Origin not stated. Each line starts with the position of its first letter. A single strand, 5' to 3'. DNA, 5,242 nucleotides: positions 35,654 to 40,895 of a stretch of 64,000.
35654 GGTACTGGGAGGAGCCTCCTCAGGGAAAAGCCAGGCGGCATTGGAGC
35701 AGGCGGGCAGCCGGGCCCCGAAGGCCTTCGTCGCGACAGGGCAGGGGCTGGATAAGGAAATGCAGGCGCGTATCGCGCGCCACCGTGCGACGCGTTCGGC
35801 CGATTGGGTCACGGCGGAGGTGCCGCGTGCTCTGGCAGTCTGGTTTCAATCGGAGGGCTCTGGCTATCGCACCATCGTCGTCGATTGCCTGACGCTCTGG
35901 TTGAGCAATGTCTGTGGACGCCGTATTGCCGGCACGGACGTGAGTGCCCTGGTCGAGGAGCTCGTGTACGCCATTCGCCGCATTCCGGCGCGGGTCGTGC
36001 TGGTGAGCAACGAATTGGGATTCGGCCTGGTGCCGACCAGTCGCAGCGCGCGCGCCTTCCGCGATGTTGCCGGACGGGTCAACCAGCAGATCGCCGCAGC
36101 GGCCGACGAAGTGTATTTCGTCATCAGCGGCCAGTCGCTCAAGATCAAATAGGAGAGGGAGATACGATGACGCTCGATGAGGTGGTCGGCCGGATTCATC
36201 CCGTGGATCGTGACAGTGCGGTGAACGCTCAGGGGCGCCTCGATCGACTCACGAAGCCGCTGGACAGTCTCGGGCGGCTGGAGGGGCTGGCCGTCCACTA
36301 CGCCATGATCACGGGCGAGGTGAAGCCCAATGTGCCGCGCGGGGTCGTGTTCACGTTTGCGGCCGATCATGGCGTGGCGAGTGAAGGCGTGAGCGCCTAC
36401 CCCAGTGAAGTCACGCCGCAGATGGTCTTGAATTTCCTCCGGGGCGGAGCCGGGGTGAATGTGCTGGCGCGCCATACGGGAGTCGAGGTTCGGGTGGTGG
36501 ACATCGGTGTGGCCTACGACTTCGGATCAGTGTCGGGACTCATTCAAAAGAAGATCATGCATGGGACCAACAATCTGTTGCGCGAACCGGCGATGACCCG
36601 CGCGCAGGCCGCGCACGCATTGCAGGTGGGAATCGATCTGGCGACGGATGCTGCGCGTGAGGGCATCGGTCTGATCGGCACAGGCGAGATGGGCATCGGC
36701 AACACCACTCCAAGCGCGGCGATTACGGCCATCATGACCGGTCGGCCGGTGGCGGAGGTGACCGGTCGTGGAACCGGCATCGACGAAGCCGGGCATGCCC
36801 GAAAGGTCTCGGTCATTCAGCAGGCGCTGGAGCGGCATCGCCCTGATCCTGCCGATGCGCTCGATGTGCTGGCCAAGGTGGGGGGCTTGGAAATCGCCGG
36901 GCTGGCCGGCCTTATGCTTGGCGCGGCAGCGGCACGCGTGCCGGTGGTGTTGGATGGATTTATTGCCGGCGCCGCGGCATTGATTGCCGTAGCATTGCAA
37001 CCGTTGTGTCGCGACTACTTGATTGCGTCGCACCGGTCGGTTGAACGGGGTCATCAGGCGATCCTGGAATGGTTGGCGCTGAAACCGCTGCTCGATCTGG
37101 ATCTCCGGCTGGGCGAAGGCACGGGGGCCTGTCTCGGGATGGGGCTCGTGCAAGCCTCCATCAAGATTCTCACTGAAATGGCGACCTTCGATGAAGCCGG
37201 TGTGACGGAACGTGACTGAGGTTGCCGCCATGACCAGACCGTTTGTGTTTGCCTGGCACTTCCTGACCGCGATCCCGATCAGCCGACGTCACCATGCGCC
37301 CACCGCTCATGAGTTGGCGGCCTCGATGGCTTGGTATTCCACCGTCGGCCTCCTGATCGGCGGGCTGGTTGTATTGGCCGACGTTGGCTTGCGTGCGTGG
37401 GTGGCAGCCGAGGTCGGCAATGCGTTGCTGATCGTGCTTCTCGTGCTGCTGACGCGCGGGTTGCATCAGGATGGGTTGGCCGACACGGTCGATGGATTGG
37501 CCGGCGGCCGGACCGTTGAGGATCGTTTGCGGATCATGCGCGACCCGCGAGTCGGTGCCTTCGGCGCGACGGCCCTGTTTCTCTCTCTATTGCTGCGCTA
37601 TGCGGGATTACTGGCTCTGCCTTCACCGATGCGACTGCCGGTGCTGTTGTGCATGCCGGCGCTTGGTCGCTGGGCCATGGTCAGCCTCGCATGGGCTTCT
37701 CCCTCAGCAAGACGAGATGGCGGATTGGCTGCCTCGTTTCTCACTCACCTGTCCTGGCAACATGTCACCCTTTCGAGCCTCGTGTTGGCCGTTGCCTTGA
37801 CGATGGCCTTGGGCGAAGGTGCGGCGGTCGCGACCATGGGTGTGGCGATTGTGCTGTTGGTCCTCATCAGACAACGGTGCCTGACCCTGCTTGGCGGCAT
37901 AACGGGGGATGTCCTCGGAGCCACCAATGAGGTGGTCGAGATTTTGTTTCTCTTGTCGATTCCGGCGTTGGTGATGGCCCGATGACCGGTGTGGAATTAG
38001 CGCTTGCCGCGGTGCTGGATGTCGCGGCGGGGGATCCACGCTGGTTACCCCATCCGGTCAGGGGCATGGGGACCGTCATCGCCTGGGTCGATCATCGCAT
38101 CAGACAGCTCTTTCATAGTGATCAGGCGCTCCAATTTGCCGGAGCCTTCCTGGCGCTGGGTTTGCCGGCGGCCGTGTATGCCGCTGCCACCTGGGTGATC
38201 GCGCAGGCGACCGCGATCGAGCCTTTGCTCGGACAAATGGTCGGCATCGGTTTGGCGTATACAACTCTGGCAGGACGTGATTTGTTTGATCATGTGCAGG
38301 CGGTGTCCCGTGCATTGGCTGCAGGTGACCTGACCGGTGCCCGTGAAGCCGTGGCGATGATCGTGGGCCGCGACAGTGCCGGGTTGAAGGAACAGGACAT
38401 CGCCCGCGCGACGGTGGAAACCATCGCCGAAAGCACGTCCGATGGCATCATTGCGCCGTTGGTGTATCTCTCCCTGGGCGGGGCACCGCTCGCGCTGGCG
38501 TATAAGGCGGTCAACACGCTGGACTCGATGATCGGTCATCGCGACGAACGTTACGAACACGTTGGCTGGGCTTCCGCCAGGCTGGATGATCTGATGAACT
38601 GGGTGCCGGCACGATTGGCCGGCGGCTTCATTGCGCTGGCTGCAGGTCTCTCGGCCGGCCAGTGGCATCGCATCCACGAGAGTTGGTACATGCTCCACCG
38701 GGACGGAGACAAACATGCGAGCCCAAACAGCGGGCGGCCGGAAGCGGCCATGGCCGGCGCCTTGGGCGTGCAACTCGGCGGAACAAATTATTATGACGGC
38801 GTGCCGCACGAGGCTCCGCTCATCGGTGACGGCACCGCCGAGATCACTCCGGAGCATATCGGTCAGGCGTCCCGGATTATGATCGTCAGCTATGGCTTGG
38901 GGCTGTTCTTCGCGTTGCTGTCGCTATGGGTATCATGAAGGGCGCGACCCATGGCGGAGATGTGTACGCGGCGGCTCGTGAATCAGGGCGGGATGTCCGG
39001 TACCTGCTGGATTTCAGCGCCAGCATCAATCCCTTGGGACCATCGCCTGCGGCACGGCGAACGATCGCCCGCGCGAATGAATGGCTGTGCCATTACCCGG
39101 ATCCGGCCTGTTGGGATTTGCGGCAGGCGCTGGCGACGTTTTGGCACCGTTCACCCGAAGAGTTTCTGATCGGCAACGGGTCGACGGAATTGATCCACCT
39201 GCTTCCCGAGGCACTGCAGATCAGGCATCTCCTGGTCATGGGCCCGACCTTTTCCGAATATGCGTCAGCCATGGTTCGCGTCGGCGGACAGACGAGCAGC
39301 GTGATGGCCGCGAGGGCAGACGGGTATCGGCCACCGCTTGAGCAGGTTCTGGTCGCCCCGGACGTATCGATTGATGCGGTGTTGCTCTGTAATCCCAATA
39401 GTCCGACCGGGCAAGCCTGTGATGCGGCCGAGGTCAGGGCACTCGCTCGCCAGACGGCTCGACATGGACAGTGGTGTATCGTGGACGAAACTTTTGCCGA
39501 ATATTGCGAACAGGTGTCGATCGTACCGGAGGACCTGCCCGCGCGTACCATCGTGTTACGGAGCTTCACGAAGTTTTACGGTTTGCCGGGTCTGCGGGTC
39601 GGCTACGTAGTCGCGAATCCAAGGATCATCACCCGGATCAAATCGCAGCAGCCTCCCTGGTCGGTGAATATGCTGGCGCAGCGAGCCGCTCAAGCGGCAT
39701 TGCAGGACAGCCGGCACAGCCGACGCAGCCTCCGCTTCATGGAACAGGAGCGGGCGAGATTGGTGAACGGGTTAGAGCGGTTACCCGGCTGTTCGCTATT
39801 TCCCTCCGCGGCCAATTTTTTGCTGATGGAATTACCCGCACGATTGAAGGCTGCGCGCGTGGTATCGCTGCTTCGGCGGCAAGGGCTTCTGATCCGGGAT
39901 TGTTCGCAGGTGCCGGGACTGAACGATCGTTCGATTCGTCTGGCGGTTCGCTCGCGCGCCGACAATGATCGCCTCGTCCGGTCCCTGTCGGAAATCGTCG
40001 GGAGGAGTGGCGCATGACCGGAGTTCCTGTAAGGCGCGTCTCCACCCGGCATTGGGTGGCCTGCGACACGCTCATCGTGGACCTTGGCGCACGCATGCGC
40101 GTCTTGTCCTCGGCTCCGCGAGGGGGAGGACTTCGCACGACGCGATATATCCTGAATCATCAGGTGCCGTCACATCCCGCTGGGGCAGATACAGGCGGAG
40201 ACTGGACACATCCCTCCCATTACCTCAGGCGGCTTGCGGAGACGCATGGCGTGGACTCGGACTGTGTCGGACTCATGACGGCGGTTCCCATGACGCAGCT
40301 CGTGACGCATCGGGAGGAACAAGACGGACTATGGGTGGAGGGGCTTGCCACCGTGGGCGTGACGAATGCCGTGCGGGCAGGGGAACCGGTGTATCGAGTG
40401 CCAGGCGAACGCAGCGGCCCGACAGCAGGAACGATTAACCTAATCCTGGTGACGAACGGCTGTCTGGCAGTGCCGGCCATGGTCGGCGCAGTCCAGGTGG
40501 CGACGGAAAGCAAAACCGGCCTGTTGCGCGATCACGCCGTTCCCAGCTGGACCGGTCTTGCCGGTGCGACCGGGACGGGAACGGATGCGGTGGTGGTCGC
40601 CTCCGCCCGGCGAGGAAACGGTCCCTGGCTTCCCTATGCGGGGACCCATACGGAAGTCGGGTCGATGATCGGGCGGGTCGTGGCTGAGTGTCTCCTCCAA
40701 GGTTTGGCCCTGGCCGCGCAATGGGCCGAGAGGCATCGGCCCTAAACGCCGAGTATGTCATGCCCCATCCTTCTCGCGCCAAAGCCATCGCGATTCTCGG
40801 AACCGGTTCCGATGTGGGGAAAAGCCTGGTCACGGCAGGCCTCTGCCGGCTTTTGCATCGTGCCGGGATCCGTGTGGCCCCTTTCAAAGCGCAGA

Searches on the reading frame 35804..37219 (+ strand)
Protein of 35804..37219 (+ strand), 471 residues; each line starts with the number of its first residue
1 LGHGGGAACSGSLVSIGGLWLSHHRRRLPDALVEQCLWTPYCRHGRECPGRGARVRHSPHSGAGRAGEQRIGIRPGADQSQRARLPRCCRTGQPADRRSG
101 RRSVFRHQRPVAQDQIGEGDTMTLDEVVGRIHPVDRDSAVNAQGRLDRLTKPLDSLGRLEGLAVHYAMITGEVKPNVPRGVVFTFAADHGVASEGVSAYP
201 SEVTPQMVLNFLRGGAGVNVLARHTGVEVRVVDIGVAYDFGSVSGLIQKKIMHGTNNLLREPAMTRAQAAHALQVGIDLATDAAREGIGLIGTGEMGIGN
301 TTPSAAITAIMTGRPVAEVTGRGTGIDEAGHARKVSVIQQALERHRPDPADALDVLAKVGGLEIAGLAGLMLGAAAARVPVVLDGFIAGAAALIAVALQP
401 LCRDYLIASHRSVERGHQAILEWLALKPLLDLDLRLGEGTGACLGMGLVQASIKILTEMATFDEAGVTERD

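Call 15: search_protein_families(library=pfam, proteins=[window:35804-37219:+], max_evalue=0.001)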
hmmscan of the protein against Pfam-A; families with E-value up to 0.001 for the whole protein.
window:35804-37219:+ (471 aa): 1 family
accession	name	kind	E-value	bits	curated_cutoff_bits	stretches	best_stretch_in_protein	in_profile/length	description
PF02277.22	DBI_PRT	-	8e-140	466.2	22.6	1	131-467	1-329/329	Phosphoribosyltransferase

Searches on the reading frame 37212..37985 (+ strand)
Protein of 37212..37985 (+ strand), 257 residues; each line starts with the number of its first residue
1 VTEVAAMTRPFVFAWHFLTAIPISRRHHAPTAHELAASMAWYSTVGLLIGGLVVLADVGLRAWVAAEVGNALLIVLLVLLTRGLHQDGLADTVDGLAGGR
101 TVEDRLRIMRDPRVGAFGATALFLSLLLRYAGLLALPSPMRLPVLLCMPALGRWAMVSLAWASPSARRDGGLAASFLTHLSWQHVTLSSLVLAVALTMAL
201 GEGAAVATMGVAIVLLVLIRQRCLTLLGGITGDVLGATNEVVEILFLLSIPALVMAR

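Call 15: search_protein_families(library=pfam, proteins=[window:37212-37985:+], max_evalue=0.001)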
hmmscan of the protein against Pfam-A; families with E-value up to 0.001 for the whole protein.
window:37212-37985:+ (257 aa): 1 family
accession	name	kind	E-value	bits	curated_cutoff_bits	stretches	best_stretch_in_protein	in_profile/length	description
PF02654.20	CobS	-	2e-49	169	23.2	1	14-248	1-207/207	Cobalamin-5-phosphate synthase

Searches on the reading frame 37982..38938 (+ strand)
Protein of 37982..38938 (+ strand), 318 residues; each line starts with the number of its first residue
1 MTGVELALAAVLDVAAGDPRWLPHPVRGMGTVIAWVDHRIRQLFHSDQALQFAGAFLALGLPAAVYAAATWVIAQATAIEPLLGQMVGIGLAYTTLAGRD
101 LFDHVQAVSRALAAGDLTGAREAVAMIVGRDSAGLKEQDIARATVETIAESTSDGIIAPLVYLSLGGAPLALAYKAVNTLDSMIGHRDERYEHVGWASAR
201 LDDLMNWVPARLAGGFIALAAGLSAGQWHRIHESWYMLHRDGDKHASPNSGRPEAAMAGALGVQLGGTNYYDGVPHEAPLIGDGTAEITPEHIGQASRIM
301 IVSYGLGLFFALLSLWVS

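Call 15: search_protein_families(library=pfam, proteins=[window:37982-38938:+], max_evalue=0.001)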
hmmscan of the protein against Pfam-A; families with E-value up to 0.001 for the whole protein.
window:37982-38938:+ (318 aa): 1 family
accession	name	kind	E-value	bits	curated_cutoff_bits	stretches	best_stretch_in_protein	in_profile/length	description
PF03186.18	CobD_Cbib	-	6.5e-104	347.6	34.4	1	6-300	1-282/282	CobD/Cbib protein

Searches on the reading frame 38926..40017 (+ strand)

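Call 15: search_protein_families(library=pfam, proteins=[window:38926-40017:+], max_evalue=0.001)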
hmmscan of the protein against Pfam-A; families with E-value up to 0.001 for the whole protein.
window:38926-40017:+ (363 aa): 1 family
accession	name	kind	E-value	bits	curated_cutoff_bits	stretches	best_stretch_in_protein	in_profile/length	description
PF00155.27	Aminotran_1_2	-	4.6e-44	151.5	19.7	1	28-354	4-361/361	Aminotransferase class I and II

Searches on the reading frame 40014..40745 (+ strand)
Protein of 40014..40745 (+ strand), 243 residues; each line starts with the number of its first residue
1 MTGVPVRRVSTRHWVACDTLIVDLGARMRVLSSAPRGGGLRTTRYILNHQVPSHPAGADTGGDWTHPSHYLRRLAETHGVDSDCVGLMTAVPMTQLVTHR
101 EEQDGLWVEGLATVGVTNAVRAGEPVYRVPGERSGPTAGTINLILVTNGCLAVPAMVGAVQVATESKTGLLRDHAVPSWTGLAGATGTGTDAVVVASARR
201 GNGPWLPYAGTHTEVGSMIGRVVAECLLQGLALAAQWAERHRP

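Call 16: search_protein_families(library=pfam, proteins=[window:40014-40745:+], max_evalue=0.001)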
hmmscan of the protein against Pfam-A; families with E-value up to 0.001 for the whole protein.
window:40014-40745:+ (243 aa): 1 family
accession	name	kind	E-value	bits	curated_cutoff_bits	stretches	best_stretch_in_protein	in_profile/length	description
PF01955.23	CbiZ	-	2e-53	181.7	27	1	24-226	2-190/191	Adenosylcobinamide amidohydrolase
